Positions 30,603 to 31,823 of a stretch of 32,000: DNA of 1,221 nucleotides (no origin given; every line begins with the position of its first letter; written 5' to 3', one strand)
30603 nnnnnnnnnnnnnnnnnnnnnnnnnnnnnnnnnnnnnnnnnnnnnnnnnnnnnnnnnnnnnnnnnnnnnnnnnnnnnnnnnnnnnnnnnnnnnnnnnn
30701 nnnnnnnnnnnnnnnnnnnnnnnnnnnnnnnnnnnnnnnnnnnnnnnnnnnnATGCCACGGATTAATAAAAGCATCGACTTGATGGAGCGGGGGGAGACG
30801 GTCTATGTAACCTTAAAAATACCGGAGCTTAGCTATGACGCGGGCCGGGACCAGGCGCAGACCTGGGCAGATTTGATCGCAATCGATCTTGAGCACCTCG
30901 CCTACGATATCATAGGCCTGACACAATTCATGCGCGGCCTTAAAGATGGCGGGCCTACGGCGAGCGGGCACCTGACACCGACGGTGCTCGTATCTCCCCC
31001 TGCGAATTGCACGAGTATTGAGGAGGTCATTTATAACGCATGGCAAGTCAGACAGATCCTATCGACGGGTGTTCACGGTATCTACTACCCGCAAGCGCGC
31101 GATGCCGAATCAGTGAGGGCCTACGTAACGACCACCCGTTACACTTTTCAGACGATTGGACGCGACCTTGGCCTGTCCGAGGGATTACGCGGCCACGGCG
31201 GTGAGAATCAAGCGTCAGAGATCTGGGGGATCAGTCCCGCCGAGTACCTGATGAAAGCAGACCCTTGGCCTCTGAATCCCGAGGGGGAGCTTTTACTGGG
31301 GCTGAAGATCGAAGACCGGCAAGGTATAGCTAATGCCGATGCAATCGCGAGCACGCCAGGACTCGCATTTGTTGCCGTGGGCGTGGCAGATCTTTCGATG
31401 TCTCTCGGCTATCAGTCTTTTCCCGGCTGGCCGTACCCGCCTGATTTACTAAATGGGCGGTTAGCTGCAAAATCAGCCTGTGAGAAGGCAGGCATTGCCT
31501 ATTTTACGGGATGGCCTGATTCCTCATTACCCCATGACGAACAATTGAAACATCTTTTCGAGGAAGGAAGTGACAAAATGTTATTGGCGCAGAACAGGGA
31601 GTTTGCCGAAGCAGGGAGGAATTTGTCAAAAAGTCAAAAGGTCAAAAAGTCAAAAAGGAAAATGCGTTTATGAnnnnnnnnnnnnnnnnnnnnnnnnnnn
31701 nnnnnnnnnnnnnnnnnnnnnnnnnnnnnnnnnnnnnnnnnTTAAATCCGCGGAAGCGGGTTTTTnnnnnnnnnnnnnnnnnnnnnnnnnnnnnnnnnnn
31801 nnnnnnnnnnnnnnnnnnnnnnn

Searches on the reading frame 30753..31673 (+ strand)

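Call 31: search_protein_families(library=pfam, proteins=[window:30753-31673:+], max_evalue=0.001)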
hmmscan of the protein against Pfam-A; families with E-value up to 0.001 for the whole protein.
window:30753-31673:+ (306 aa): 1 family
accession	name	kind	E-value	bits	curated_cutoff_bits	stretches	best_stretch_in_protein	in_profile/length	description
PF03328.21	HpcH_HpaI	-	4.8e-13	49.3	25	1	100-251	79-188/221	HpcH/HpaI aldolase/citrate lyase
